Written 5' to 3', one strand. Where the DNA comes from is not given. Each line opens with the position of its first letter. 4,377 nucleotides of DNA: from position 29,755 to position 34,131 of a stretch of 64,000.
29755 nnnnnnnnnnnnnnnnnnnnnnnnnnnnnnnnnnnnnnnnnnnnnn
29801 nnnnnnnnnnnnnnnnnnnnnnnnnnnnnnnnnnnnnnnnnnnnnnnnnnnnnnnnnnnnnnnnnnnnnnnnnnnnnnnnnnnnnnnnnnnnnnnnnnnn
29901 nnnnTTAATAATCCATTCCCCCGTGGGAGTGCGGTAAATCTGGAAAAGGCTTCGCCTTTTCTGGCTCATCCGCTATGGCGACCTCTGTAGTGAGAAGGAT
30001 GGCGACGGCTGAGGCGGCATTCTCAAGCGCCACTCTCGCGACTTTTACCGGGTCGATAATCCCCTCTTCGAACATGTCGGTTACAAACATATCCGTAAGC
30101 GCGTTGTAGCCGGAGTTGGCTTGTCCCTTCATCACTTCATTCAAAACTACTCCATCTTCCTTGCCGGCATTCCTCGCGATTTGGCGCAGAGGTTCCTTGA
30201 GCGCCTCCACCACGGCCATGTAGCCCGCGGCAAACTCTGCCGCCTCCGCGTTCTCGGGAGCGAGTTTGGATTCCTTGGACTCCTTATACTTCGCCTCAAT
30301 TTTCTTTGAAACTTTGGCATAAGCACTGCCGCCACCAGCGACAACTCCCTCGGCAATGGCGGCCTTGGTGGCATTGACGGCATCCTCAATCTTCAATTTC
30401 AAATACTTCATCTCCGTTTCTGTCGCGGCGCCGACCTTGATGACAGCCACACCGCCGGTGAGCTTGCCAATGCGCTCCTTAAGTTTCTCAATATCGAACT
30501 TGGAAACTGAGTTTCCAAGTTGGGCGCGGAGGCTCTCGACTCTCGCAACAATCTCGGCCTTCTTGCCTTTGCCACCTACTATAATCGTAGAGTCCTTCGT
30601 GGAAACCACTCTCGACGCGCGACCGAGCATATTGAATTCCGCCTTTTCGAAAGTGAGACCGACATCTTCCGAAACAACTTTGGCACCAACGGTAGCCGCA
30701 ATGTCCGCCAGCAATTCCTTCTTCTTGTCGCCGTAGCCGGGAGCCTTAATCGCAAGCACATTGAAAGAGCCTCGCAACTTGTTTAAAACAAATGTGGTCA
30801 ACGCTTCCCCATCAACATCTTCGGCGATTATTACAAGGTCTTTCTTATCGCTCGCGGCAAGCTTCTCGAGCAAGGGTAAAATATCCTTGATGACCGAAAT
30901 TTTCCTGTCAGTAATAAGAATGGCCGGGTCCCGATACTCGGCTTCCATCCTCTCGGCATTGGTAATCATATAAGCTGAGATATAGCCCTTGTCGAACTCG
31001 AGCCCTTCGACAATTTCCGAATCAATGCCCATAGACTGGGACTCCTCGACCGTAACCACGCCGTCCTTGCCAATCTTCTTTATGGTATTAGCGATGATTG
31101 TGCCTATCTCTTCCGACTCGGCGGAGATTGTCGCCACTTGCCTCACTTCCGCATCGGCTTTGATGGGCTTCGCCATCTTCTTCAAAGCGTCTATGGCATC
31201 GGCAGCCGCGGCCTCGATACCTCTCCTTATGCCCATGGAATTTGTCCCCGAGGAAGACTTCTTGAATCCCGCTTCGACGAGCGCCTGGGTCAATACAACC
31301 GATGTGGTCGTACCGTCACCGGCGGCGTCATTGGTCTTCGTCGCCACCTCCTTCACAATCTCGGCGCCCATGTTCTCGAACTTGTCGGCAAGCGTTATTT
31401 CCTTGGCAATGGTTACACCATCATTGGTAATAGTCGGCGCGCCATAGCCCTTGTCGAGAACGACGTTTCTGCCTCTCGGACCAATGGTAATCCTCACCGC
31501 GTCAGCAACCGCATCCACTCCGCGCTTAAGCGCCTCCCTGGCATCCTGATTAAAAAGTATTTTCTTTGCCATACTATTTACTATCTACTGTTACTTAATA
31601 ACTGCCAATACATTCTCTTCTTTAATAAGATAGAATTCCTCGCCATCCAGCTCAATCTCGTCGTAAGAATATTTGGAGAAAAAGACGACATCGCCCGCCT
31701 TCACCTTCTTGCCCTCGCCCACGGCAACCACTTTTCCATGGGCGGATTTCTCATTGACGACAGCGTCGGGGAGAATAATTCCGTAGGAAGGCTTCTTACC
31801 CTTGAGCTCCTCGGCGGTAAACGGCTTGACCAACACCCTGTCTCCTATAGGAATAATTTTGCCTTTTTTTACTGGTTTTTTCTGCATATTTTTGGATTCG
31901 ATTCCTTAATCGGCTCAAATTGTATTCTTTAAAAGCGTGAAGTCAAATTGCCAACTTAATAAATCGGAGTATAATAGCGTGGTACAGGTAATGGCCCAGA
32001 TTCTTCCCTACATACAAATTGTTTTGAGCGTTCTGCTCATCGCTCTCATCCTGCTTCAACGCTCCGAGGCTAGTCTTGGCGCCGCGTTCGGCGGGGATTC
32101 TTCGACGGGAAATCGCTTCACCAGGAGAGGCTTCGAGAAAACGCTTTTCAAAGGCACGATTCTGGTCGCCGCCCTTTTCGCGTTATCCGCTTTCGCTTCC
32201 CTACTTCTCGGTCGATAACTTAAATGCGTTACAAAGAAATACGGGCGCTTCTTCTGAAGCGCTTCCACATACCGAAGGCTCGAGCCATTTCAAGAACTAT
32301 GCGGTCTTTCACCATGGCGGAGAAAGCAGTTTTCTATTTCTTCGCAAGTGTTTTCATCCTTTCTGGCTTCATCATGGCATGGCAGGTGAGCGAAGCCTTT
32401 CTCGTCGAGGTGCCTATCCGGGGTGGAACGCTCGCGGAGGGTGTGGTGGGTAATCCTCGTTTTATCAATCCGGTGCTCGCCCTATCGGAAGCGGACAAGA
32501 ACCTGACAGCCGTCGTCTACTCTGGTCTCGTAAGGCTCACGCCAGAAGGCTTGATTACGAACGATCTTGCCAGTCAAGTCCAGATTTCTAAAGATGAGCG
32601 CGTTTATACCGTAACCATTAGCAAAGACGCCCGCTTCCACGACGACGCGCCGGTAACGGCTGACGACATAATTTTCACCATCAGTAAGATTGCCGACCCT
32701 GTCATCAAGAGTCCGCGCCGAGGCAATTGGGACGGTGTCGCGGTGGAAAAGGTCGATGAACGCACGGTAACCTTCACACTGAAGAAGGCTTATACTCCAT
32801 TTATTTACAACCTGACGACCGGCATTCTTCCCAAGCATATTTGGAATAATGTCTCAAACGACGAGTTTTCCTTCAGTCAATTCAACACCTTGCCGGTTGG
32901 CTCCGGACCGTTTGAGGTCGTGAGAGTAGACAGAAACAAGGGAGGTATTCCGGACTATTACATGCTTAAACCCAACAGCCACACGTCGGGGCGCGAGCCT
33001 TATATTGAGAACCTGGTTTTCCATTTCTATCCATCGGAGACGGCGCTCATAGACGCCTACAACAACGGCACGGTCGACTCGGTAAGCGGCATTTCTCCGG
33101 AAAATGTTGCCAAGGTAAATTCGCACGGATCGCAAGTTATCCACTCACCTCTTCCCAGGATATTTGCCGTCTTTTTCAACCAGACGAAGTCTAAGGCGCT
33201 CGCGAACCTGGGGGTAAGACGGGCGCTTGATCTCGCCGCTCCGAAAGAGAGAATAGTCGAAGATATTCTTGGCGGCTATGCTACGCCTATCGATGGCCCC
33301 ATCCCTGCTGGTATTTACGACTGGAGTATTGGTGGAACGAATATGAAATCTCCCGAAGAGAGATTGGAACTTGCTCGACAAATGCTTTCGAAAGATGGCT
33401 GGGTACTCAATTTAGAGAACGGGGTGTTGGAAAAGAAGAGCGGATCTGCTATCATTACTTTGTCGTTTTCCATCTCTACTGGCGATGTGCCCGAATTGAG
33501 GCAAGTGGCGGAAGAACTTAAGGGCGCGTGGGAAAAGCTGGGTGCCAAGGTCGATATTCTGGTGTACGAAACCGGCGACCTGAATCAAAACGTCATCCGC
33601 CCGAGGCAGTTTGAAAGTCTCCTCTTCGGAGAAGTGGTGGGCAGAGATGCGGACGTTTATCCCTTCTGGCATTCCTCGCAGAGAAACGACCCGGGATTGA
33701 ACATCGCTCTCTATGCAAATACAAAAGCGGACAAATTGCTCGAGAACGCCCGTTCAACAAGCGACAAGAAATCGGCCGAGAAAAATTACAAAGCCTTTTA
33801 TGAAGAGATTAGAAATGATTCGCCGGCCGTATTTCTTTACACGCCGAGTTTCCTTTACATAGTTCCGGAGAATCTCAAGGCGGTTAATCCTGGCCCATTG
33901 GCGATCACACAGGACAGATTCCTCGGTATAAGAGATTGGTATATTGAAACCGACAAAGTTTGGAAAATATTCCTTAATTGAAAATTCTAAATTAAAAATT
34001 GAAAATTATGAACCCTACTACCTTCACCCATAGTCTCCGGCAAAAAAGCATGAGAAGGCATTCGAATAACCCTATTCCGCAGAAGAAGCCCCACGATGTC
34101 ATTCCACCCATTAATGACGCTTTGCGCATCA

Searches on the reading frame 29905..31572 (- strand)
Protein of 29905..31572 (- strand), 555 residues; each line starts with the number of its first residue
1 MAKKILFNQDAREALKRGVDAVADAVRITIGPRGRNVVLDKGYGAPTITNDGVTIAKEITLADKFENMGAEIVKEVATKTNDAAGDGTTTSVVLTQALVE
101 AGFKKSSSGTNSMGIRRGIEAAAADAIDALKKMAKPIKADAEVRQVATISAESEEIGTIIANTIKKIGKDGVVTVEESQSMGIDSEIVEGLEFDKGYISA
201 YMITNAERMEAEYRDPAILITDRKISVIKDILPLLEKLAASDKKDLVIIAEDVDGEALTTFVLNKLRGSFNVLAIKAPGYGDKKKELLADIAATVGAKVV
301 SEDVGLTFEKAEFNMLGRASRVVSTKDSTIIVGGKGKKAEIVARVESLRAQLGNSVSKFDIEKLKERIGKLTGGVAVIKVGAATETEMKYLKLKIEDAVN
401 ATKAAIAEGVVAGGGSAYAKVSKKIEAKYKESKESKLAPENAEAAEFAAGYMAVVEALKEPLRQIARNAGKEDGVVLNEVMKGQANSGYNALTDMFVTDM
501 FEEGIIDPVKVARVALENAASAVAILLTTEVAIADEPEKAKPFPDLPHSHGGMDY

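Call 10: search_protein_families(library=pfam, proteins=[window:29905-31572:-])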
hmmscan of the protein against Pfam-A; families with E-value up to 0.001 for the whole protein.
window:29905-31572:- (555 aa): 1 family
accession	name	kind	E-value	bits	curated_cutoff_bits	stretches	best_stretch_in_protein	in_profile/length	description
PF00118.29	Cpn60_TCP1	-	1.3e-67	229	34.3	1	22-535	1-488/490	TCP-1/cpn60 chaperonin family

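Call 11: find_related_loci(query=window:29905-31572:-, collection=genome_contigs, flank=4000)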
Query window:29905-31572:- (555 aa) in genome_contigs; peptide patterns used: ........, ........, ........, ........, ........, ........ (x = any residue, [..] = any of these).
600 stretches matched a pattern (row limit reached: there are more); 589 encode a relative of the query (tblastn E <= 1e-3); the best 80 are kept; 80 distinct loci.
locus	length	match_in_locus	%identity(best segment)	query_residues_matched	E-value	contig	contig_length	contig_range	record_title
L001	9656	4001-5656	79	1-555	0e+0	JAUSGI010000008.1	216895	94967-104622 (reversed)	MAG: bacterium isolate E14_metabat.bin.111 E14_k141_148801, whole genome shotgun sequence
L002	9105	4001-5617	73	1-539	0e+0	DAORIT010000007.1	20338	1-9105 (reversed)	MAG TPA_asm: Parcubacteria group bacterium isolate AMR_MDS_5570 NODE_424_length_20338_cov_52.138047, whole genome shotgu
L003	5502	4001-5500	78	1-500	0e+0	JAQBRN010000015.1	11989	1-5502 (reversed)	MAG: Parcubacteria group bacterium isolate RYN_400 scaffold_2929956, whole genome shotgun sequence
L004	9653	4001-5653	68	1-555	0e+0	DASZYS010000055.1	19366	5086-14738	MAG TPA_asm: Candidatus Paceibacterota bacterium isolate SMAG_U6216 k141_313873, whole genome shotgun sequence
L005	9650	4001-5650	69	1-555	0e+0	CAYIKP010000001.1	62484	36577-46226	MAG TPA_asm: uncultured Candidatus Saccharibacteria bacterium isolate ERP119705_co23_581 genome assembly, contig: NODE_2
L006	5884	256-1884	70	1-548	0e+0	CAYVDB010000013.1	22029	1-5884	MAG TPA_asm: uncultured Candidatus Saccharibacteria bacterium isolate SRP287051_co2_78 genome assembly, contig: NODE_470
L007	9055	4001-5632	69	1-548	0e+0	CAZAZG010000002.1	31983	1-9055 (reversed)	MAG TPA_asm: uncultured Candidatus Saccharibacteria bacterium isolate SRP128246_co1_329 genome assembly, contig: NODE_22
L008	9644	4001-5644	68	1-555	0e+0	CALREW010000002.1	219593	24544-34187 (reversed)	MAG: Candidatus Nomurabacteria bacterium isolate Ike-100m-41 genome assembly, contig: Ike-100-c14, whole genome shotgun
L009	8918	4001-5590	70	1-534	0e+0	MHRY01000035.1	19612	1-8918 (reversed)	MAG: Candidatus Taylorbacteria bacterium RIFCSPLOWO2_01_FULL_45_34b rifcsplowo2_01_scaffold_5203, whole genome shotgun s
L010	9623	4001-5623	68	2-555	0e+0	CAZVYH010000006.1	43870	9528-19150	MAG TPA_asm: uncultured Candidatus Saccharibacteria bacterium isolate SRP173033_co2_252 genome assembly, contig: NODE_25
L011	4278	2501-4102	70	1-541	0e+0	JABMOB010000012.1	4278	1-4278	MAG: Parcubacteria group bacterium isolate bin.649 k141_2658840, whole genome shotgun sequence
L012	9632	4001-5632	66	1-555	0e+0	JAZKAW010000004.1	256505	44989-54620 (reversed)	MAG: Patescibacteria group bacterium isolate ADI_H3L2_1_122_18_3-bin049_1 ADIH3L21_B049_1_000000000004, whole genome sho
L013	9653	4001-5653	66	1-554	0e+0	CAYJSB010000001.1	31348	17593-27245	MAG TPA_asm: uncultured Candidatus Saccharibacteria bacterium isolate ERP125453_co1_310 genome assembly, contig: NODE_11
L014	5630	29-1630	67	1-541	0e+0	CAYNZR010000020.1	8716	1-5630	MAG TPA_asm: uncultured Candidatus Saccharibacteria bacterium isolate SRP278252_co1_103 genome assembly, contig: NODE_15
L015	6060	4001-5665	67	1-555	0e+0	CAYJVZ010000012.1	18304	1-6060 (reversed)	MAG TPA_asm: uncultured Candidatus Saccharibacteria bacterium isolate ERP125453_co1_471 genome assembly, contig: NODE_30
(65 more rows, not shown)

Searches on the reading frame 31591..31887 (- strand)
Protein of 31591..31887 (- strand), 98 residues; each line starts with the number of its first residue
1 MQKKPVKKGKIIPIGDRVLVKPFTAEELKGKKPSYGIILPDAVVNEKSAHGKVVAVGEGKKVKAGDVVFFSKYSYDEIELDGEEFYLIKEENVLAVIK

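Call 10: search_protein_families(library=pfam, proteins=[window:31591-31887:-])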
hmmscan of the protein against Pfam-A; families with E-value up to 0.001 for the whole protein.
window:31591-31887:- (98 aa): 1 family
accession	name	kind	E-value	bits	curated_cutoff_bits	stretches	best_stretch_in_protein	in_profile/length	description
PF00166.26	Cpn10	-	6e-20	71.5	21.1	1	10-97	1-93/93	Chaperonin 10 Kd subunit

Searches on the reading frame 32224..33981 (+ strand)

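Call 10: search_protein_families(library=pfam, proteins=[window:32224-33981:+])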
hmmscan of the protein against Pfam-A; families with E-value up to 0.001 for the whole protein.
window:32224-33981:+ (585 aa): 1 family
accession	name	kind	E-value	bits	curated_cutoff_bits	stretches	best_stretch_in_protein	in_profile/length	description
PF00496.27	SBP_bac_5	-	1.2e-61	209.4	32.4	1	112-469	3-345/368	Bacterial extracellular solute-binding proteins, family 5 Middle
